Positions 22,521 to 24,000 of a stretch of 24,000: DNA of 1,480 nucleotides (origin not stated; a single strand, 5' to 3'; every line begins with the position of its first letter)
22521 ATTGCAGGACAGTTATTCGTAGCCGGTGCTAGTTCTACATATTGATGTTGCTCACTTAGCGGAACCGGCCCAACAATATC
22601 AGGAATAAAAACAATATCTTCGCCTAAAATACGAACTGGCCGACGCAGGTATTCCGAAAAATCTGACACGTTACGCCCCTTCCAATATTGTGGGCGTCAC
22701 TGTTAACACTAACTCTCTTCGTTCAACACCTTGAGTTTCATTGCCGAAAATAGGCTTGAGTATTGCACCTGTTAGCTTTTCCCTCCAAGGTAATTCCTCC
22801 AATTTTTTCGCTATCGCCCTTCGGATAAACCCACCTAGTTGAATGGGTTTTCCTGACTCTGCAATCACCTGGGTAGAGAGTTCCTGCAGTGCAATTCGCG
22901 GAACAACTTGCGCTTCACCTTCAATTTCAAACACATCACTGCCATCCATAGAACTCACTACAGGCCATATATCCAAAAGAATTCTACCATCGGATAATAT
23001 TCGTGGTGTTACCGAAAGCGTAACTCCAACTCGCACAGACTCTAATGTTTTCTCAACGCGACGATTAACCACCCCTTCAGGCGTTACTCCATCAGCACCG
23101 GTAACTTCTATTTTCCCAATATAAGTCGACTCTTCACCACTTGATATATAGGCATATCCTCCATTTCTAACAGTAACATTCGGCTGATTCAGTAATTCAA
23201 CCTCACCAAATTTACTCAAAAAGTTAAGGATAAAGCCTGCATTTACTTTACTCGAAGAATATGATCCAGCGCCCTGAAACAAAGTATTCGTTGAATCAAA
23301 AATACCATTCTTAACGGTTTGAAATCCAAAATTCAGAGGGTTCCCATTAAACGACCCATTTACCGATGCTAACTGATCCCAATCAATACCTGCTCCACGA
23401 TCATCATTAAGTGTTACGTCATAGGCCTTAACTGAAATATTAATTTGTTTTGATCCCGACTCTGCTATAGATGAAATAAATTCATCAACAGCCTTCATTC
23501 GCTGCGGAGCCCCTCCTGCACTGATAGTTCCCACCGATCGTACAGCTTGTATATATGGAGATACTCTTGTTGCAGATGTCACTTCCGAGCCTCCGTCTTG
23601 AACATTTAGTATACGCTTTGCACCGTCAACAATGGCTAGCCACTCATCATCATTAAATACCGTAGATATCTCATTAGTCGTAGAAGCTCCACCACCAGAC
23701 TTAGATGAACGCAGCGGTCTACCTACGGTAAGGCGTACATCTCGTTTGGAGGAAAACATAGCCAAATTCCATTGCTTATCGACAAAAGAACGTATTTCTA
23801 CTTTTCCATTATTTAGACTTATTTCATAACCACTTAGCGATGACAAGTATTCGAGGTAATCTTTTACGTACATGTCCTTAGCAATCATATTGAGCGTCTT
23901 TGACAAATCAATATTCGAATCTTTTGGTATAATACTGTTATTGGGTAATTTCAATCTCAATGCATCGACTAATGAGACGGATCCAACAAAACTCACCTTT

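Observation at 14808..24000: Compact type IV filament machine with mosaic T4b / T4a / T2SS features that fits no described class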

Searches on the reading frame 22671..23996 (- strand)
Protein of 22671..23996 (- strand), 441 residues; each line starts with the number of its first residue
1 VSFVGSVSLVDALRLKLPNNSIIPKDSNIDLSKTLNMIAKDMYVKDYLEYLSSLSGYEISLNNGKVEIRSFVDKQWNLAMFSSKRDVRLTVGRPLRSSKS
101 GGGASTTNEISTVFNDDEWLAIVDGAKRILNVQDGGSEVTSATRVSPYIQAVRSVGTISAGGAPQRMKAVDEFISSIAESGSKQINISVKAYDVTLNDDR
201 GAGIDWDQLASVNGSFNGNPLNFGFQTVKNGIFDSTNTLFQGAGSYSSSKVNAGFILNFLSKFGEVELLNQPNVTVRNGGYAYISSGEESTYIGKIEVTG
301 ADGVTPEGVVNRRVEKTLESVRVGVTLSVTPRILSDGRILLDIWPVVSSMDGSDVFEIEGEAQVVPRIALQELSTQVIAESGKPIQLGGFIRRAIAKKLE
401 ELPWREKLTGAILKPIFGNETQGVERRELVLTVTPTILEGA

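Call 3: search_protein_families(library=pfam, proteins=[window:22671-23996:-], max_evalue=0.1)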
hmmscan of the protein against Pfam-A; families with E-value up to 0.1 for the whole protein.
window:22671-23996:- (441 aa): 1 family
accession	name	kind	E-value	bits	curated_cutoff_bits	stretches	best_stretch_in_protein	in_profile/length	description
PF00263.26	Secretin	-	1.9e-25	89.8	27.5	1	260-438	2-168/169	Bacterial type II and III secretion system protein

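Call 4: search_protein_families(library=ncbifam, proteins=[window:22671-23996:-], max_evalue=0.1)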
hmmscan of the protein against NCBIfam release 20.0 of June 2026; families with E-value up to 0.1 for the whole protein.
window:22671-23996:- (441 aa): 9 families
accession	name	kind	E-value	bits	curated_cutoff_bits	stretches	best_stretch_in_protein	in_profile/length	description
TIGR02519.1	pilus_MshL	equivalog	1.7e-44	152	250.2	1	153-438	5-290/290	pilus (MSHA type) biogenesis protein MshL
TIGR02517.1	type_II_gspD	equivalog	2.4e-20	72.6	351.35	1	148-440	302-592/600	type II secretion system secretin GspD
TIGR02515.1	IV_pilus_PilQ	subfamily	8.5e-15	54.7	284.35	1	237-438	241-427/428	type IV pilus secretin PilQ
NF010083.0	PRK13568.1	equivalog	2.5e-13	49.6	554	1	325-438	310-417/419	DNA uptake porin HofQ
TIGR02516.1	type_III_yscC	equivalog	5e-13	48.4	238.45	1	140-438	192-461/463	type III secretion system outer membrane ring subunit SctC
TIGR02520.1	pilus_B_mal_scr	equivalog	1.6e-11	43.4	287.65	1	123-394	214-476/513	PilN family type IVB pilus formation outer membrane protein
NF011873.0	PRK15346.1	equivalog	6.3e-10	38.3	524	1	163-397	252-455/499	EscC/YscC/HrcC family type III secretion system outer membrane ring protein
NF007851.2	PRK10560.1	exception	1.3e-07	30.8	598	1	325-439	302-410/412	DNA uptake porin HofQ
NF042912.1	Amuc_1098_fam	equivalog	0.004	15.2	750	1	160-231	438-506/805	Amuc_1098 family type IV pilus outer membrane protein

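Call 20: search_solved_structures(query=window:22671-23996:-, max_evalue=0.001)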
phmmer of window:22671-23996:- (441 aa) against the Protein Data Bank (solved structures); distinct sequences matched with E-value up to 0.001: 8.
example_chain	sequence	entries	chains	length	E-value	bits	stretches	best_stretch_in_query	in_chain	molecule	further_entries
6w6m_A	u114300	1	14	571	2.7e-07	33.3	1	165-437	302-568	Type IV pilus secretin PilQ family protein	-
8odn_A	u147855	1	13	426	4.2e-07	32.7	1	300-438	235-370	RcpA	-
9u5s_A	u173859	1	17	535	4.7e-07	32.5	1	81-393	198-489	Outer membrane lipoprotein BfpB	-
3jc8_Qa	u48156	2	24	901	5.5e-06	29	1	321-439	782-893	PilQ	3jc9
6hcg_A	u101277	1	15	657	8.7e-05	25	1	163-439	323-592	Type II secretion system protein D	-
9x0w_A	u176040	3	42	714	0.00025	23.5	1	257-439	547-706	Fimbrial assembly protein PilQ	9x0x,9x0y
6ve2_A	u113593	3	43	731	0.00026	23.5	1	257-439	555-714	Fimbrial assembly protein PilQ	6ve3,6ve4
5w68_A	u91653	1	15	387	0.00046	22.7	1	307-439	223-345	Putative type II secretion protein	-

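Call 26: search_dna_similar(query=window:22671-23996:-, collection=plasmids, mode=protein, max_rows=30, max_evalue=1e-8)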
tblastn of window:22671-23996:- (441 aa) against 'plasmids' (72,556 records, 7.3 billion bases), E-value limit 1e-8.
Records with a match: 195; places in all: 195; records where one place covers at least 80% of the query: 136.
Best place of each record, by identity: <60% 195.
By first word of the organism name: Pseudomonas 133; Sinorhizobium 8; Salmonella 7; Burkholderia 6; Mesorhizobium 6; Azospirillum 6; Pasteurella 3; Rhizobium 3; Phyllobacterium 3; Klebsiella 3; and 13 more.
By predicted mobility (MOB-suite, as given by PLSDB): non-mobilizable 141; conjugative 49; mobilizable 5.
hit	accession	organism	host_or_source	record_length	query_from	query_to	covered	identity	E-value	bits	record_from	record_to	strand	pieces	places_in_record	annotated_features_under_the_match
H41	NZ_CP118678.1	Pseudomonas juntendi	chicken,feces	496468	7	441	99%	36.2%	7e-83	285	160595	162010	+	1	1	pilus assembly protein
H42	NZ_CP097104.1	Pseudomonas sp. NY11382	Homo sapiens,Airway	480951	7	441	99%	36.0%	1e-82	284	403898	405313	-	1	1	pilus assembly protein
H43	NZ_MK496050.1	Pseudomonas sp.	-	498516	7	441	99%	36.0%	1e-82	284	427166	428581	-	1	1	pilus assembly protein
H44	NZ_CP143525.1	Pseudomonas putida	culture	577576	7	441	99%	36.0%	1e-82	284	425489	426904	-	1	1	pilus assembly protein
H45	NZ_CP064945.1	Pseudomonas fulva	Homo sapiens,bile specimen,bile ...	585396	7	441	99%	36.0%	1e-82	284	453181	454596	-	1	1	pilus assembly protein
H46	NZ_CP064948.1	Pseudomonas fulva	Homo sapiens,pleural fluid,pleural ...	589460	7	441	99%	36.0%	1e-82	284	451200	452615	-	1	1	pilus assembly protein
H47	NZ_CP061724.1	Pseudomonas putida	a feces sample of migratory birds origin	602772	7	441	99%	36.0%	1e-82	284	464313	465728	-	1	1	pilus assembly protein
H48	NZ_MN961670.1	Pseudomonas putida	Homo sapiens,urine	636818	7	441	99%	36.0%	1e-82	284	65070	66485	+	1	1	pilus assembly protein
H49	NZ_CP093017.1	Pseudomonas aeruginosa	River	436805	6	440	99%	36.0%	9e-82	281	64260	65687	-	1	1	type II and III secretion system protein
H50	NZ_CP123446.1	Halopseudomonas sp. SMJS2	Pure culture,sediment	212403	8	440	98%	36.1%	3e-84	289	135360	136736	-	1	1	pilus assembly protein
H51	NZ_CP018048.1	Pseudomonas aeruginosa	whole organism,soil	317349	7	440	98%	35.8%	3e-81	280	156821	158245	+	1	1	pilus assembly protein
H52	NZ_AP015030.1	Pseudomonas putida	-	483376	7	440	98%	35.8%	3e-81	280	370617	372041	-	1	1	pilus assembly protein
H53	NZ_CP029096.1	Pseudomonas aeruginosa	-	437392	6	441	99%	35.5%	6e-83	285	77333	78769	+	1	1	pilus assembly protein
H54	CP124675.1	Pseudomonas aeruginosa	Homo sapiens,urine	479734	6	441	99%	35.5%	6e-83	285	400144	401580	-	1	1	pilus assembly protein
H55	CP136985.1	Pseudomonas aeruginosa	Homo sapiens,Wound/Abscess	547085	6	441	99%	35.5%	6e-83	285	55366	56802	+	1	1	pilus assembly protein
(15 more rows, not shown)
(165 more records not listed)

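Call 42: search_dna_similar(query=window:22671-23996:-, collection=plasmids, mode=protein, max_rows=60, max_evalue=0.000001, rows=spread)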
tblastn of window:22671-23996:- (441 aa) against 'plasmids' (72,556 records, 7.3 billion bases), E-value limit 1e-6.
Records with a match: 292; places in all: 293; records where one place covers at least 80% of the query: 136.
Best place of each record, by identity: <60% 292.
By first word of the organism name: Pseudomonas 134; Sinorhizobium 56; Aeromonas 15; Salmonella 10; Mesorhizobium 7; Rhizobium 6; Burkholderia 6; Azospirillum 6; Phyllobacterium 4; Stutzerimonas 3; and 29 more.
By predicted mobility (MOB-suite, as given by PLSDB): non-mobilizable 170; conjugative 103; mobilizable 19.
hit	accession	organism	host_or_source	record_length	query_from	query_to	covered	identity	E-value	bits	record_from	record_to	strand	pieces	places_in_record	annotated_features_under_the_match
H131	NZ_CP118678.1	Pseudomonas juntendi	chicken,feces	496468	7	441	99%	36.2%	7e-83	285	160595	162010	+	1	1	pilus assembly protein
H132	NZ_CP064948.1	Pseudomonas fulva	Homo sapiens,pleural fluid,pleural ...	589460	7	441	99%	36.0%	1e-82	284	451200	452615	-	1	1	pilus assembly protein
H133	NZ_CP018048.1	Pseudomonas aeruginosa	whole organism,soil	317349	7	440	98%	35.8%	3e-81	280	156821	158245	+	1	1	pilus assembly protein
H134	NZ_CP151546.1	Pseudomonas aeruginosa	Homo sapiens,urine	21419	6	441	99%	35.5%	1e-82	284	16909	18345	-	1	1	pilus assembly protein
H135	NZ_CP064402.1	Pseudomonas aeruginosa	Homo sapiens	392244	6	441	99%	35.5%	1e-82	284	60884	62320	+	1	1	pilus assembly protein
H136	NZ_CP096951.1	Pseudomonas aeruginosa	Homo sapiens,secreta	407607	6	441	99%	35.5%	1e-82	284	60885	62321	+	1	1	pilus assembly protein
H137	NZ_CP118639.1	Pseudomonas aeruginosa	Homo sapiens,Urinary catheter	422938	6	441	99%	35.5%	1e-82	284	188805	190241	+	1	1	pilus assembly protein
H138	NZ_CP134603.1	Pseudomonas putida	Homo sapiens,stool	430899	6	441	99%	35.5%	1e-82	284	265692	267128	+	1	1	pilus assembly protein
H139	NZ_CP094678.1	Pseudomonas aeruginosa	Homo sapiens,tissue sample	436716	6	441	99%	35.5%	1e-82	284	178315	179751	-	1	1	pilus assembly protein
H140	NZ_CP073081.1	Pseudomonas aeruginosa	Homo sapiens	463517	6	441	99%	35.5%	1e-82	284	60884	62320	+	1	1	pilus assembly protein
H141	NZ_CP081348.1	Pseudomonas aeruginosa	Homo sapiens,cell culture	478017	6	441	99%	35.5%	1e-82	284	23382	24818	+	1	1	pilus assembly protein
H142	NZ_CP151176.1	Pseudomonas aeruginosa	Homo sapiens,cell culture,skin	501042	6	441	99%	35.5%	1e-82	284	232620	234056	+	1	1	pilus assembly protein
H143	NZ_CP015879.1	Pseudomonas citronellolis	monosample,sludge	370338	6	441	99%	35.4%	1e-82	284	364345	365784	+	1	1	hypothetical protein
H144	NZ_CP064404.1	Pseudomonas aeruginosa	Homo sapiens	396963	6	441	99%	35.4%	1e-82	284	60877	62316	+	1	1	hypothetical protein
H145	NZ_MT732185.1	Pseudomonas aeruginosa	-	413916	6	441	99%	35.4%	1e-82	284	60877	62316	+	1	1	hypothetical protein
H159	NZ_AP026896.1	Aeromonas caviae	Microbe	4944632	95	439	78%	24.8%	2e-11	74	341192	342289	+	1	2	none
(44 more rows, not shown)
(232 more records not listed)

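Call 43: get_annotated_region(hit=H159, flank=14000)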
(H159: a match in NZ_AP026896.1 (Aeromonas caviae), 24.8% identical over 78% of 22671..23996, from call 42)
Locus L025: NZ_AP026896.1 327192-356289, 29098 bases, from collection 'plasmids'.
description: Aeromonas caviae strain KAM479 plasmid pKAM479_3, complete sequence
organism: Aeromonas caviae (NCBI taxid 648)
taxonomy: Bacteria; Pseudomonadota; Gammaproteobacteria; Aeromonadales; Aeromonadaceae; Aeromonas; Aeromonas caviae
host: -; source: Microbe; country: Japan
typing (MOB-suite, as given by PLSDB): non-mobilizable
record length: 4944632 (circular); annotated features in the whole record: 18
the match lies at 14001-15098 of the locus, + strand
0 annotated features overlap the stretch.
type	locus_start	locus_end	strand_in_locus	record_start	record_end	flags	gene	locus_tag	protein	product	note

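Call 76: search_protein_families(library=ncbifam, proteins=[L025:13425-15170:+], max_evalue=0.01)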
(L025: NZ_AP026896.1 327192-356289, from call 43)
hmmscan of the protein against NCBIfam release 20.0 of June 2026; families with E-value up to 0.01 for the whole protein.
L025:13425-15170:+ (581 aa): 9 families
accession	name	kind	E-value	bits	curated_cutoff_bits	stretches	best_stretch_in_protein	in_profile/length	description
TIGR02519.1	pilus_MshL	equivalog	3.1e-83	279.1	250.2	1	246-557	2-290/290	pilus (MSHA type) biogenesis protein MshL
TIGR02517.1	type_II_gspD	equivalog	1.1e-49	169.5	351.35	1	186-562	265-595/600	type II secretion system secretin GspD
TIGR02515.1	IV_pilus_PilQ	subfamily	3.2e-40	138.4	284.35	2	245-558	137-428/428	type IV pilus secretin PilQ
NF010083.0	PRK13568.1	equivalog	2.7e-27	95.6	554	2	377-558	257-418/419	DNA uptake porin HofQ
TIGR02516.1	type_III_yscC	equivalog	1.8e-26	92.8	238.45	1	245-558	201-462/463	type III secretion system outer membrane ring subunit SctC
TIGR02520.1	pilus_B_mal_scr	equivalog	2.4e-22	79.2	287.65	2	179-309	172-303/513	PilN family type IVB pilus formation outer membrane protein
NF007851.2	PRK10560.1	exception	9.5e-21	74.1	598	2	374-558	246-410/412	DNA uptake porin HofQ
NF042912.1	Amuc_1098_fam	equivalog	9.1e-16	57.1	750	1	490-557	729-796/805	Amuc_1098 family type IV pilus outer membrane protein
NF011873.0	PRK15346.1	equivalog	1e-14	54.1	524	1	367-560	323-497/499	EscC/YscC/HrcC family type III secretion system outer membrane ring protein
